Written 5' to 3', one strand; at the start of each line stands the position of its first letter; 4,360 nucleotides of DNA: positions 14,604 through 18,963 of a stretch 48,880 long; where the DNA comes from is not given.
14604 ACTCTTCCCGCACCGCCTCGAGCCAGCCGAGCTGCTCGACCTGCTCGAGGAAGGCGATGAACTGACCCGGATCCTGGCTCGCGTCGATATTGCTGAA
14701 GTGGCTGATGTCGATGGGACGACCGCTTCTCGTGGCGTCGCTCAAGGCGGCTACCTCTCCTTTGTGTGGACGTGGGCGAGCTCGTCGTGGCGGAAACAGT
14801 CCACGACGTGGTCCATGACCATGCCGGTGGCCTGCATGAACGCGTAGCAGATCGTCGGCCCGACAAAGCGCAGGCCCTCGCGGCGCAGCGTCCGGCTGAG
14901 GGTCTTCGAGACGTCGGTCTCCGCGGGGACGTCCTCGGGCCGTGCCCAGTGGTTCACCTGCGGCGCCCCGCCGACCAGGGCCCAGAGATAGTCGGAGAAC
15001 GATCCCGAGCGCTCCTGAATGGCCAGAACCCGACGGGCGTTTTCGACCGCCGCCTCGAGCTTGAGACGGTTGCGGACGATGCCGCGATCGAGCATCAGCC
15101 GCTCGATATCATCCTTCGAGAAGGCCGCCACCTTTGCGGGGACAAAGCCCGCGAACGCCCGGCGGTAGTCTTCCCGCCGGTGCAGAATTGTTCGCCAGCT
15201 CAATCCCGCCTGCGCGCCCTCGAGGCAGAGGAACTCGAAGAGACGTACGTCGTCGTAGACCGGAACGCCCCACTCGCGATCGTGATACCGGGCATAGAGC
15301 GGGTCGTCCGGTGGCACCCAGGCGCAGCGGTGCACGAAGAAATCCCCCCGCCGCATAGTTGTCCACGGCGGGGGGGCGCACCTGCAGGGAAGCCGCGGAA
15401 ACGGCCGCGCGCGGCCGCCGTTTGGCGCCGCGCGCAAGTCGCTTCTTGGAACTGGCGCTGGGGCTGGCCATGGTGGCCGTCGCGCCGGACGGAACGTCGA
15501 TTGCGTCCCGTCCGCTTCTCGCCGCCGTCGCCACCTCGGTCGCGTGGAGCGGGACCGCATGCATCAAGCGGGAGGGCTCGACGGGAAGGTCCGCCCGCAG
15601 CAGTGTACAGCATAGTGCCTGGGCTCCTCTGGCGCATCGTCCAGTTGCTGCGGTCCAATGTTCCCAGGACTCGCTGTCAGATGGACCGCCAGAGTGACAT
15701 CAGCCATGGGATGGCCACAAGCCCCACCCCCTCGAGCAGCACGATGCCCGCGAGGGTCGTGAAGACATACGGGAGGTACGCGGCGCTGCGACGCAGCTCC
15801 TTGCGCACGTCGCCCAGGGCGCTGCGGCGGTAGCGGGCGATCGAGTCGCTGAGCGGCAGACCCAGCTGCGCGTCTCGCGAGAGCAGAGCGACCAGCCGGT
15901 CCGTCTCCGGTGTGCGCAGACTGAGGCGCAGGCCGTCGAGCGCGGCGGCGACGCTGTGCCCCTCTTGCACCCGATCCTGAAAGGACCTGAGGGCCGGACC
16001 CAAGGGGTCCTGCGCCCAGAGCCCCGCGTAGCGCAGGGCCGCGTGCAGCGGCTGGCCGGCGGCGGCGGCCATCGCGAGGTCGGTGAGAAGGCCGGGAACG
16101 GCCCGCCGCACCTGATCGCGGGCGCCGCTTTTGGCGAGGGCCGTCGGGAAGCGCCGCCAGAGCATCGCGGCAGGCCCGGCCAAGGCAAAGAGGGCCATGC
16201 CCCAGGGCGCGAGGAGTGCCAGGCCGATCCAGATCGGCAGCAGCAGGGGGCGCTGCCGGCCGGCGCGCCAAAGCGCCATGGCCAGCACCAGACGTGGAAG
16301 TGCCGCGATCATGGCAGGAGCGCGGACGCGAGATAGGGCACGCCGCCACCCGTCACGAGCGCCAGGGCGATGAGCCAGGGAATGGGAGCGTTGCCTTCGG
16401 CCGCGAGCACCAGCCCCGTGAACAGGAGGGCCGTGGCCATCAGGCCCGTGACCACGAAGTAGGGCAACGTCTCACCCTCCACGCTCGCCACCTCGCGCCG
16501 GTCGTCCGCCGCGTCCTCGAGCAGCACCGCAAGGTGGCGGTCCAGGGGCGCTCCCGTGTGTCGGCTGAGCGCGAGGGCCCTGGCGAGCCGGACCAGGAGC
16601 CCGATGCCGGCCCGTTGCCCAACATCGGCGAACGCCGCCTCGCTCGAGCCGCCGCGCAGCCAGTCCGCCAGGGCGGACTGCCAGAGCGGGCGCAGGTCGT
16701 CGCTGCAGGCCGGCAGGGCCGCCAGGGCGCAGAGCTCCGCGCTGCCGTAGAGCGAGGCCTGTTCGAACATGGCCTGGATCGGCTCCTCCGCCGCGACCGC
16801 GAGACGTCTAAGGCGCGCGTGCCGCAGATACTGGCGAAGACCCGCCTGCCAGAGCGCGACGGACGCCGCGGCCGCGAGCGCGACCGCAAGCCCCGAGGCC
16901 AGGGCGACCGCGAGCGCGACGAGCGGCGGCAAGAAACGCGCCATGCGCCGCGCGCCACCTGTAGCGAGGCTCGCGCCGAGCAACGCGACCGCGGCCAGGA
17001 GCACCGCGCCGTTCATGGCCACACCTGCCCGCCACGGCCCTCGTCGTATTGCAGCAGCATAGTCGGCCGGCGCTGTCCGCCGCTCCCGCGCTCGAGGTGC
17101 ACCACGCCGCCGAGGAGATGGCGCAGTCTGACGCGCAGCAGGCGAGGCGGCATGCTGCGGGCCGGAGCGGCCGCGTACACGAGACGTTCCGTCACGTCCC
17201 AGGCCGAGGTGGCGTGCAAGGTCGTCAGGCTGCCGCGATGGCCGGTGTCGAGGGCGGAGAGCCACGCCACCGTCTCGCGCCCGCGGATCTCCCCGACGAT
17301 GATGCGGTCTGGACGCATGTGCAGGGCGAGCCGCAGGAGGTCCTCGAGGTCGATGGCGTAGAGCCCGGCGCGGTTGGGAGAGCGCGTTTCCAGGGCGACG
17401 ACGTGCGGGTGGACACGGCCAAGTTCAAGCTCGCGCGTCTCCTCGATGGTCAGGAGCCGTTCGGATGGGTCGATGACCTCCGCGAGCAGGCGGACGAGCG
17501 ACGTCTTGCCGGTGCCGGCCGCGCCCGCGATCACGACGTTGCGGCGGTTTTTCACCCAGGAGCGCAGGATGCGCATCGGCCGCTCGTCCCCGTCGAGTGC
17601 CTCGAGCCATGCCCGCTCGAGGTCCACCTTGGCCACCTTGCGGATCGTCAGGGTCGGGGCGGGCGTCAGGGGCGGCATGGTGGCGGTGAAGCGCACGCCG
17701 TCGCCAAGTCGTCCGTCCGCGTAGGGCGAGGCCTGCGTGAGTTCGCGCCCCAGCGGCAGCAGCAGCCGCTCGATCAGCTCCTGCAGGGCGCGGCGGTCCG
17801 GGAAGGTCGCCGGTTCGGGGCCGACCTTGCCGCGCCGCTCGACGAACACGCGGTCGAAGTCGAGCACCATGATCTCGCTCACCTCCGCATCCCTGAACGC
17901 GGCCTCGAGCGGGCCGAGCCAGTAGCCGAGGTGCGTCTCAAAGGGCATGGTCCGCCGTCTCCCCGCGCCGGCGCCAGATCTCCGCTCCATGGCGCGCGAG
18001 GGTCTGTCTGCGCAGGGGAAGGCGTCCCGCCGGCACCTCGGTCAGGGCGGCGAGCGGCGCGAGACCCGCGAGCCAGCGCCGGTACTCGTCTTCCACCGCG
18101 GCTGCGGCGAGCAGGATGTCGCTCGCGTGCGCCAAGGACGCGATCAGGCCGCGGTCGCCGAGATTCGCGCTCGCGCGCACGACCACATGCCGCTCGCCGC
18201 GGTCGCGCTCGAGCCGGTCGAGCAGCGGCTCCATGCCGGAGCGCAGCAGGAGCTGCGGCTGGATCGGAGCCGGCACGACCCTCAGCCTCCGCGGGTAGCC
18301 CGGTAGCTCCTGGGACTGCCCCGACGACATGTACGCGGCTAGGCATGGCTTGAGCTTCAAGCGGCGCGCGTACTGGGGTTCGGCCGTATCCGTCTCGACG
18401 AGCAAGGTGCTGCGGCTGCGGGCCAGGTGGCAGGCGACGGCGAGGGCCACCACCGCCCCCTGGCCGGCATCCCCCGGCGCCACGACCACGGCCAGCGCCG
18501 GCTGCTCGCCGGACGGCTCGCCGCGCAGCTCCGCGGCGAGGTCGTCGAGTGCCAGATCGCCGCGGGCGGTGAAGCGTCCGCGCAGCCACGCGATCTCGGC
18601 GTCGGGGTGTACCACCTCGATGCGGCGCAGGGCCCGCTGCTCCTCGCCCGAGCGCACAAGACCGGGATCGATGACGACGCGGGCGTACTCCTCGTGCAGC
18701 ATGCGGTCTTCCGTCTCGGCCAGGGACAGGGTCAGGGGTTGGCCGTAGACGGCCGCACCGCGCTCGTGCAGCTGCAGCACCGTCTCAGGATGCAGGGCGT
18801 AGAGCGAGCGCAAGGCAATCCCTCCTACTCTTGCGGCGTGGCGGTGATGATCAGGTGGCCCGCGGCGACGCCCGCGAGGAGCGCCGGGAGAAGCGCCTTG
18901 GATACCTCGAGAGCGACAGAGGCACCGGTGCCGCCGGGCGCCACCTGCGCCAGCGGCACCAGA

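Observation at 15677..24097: Hybrid T4SS-like / Tad-like gene array with an SSB but no relaxase, coupling protein, hydrolase, Flp pilin or prepilin peptidase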

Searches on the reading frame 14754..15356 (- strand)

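Call 10: search_protein_families(library=pfam, max_evalue=0.01, proteins=[window:14754-15356:-])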
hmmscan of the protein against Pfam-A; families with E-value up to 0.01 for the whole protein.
window:14754-15356:- (201 aa): 1 family
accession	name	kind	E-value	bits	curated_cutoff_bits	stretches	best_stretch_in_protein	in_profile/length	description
PF03352.18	Adenine_glyco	-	3e-77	258.9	25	1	17-190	4-177/177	Methyladenine glycosylase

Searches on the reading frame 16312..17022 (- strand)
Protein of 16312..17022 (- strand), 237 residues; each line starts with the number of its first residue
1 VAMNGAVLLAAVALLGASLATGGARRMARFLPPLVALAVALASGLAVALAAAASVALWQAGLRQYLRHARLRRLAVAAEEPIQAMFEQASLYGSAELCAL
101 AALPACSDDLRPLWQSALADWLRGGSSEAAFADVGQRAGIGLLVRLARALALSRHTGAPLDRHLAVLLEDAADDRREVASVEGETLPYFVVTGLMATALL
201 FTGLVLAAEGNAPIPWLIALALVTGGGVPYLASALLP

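Call 38: search_solved_structures(query=A4, max_evalue=10, show_alignments=1)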
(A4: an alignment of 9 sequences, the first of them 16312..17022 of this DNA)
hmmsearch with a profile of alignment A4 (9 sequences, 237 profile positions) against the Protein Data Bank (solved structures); distinct sequences matched with E-value up to 10: 0.

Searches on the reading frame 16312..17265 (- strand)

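Call 8: search_protein_families(library=pfam, max_evalue=0.1, proteins=[window:16312-17265:-])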
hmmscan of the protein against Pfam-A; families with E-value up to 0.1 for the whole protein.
window:16312-17265:- (318 aa): 1 family
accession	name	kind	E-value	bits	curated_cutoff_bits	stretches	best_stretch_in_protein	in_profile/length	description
PF01284.28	MARVEL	-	0.072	13.6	32.8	0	80-159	41-118/135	Membrane-associating domain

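Call 9: search_protein_families(library=ncbifam, max_evalue=0.1, proteins=[window:16312-17265:-])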
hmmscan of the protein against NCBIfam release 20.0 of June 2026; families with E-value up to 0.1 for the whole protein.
window:16312-17265:- (318 aa): 0 families

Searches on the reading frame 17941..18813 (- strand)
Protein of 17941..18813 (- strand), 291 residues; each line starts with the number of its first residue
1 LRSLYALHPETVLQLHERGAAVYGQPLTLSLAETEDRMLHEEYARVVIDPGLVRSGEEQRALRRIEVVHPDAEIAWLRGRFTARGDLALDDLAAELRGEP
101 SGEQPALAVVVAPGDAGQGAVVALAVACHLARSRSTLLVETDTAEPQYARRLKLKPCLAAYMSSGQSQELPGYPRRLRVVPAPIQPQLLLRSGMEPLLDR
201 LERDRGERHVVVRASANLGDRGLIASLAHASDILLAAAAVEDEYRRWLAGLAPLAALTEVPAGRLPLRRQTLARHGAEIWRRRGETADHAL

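Call 8: search_protein_families(library=pfam, max_evalue=0.1, proteins=[window:17941-18813:-])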
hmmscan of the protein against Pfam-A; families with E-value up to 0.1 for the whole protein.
window:17941-18813:- (291 aa): 0 families

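Call 9: search_protein_families(library=ncbifam, max_evalue=0.1, proteins=[window:17941-18813:-])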
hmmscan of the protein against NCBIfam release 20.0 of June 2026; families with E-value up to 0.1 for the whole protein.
window:17941-18813:- (291 aa): 1 family
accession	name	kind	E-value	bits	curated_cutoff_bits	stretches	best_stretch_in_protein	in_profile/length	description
TIGR03018.1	pepcterm_TyrKin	hypoth_equivalog_domain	0.056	12.8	230.65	0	120-216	52-158/207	XrtA-associated tyrosine autokinase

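Call 32: search_solved_structures(query=A2, max_evalue=10, show_alignments=2)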
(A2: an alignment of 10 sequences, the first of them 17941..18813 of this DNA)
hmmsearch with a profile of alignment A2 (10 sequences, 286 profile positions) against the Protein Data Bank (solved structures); distinct sequences matched with E-value up to 10: 2.
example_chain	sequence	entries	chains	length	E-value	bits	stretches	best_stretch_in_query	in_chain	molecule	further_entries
6u1q_A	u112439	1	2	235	0.065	15.8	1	104-184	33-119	VpsO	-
3s3t_A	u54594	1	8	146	0.075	15.6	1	107-192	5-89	Nucleotide-binding protein, universal stress protein UspA family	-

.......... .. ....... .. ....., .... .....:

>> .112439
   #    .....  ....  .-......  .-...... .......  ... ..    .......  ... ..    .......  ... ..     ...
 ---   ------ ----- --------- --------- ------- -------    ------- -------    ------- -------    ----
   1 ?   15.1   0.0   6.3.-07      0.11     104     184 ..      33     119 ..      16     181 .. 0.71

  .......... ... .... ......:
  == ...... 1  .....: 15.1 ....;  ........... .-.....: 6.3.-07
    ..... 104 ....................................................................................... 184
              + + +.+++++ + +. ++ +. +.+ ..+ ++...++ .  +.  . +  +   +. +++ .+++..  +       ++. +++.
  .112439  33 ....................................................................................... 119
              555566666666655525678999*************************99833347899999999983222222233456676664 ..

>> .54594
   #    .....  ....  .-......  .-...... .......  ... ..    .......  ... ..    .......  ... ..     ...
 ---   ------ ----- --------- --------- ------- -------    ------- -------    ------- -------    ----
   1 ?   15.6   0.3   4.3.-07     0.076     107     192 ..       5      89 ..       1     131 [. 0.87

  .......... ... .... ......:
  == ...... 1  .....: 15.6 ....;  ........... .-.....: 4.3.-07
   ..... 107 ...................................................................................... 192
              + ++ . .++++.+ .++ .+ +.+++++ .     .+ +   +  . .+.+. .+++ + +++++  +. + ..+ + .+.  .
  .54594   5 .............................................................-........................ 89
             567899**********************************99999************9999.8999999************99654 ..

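Call 72: predict_structure(protein=window:17941-18813:-)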
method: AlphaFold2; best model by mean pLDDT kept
length: 291 residues; sequences in the alignment: 1
mean_pLDDT: 32.5   pTM: 0.22
mean pLDDT of the five models: 32.5, 32.2, 31.8, 30.6, 28.7
residues with pLDDT >= 90: 0; 70-90: 0; 50-70: 0; < 50: 291
segments of 3 or more residues with pLDDT < 50: 1-291
pLDDT, mean of each block of 10 residues (from residue 1): 36 43 35 34 31 32 30 29 31 32 31 29 30 27 27 26 28 28 24 35 34 29 31 32 37 37 36 45 42 34
secondary structure, 60 per line:
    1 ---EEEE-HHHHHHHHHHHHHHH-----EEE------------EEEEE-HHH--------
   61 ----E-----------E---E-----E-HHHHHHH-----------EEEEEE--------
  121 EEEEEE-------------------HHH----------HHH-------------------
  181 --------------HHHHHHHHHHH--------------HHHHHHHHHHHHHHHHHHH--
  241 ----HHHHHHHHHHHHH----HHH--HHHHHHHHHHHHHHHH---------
elements in order: E4-7 H9-23 E29-31 E44-48 H89-95 E107-112 E121-126 H195-205 H220-238 H245-257 H267-282

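Call 99: search_protein_families(library=pfam, alignment_id=A2, max_evalue=5)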
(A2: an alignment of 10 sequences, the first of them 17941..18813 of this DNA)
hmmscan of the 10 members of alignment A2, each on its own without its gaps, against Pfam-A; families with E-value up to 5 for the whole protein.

A. member 1, window:17941-18813:- (291 aa): 0 families

B. families by the number of members that match (of 10 scanned): 2 families
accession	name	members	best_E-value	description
PF13428.12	TPR_14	1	0.036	Tetratricopeptide repeat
PF20228.3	DUF6587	1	2.6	Family of unknown function (DUF6587)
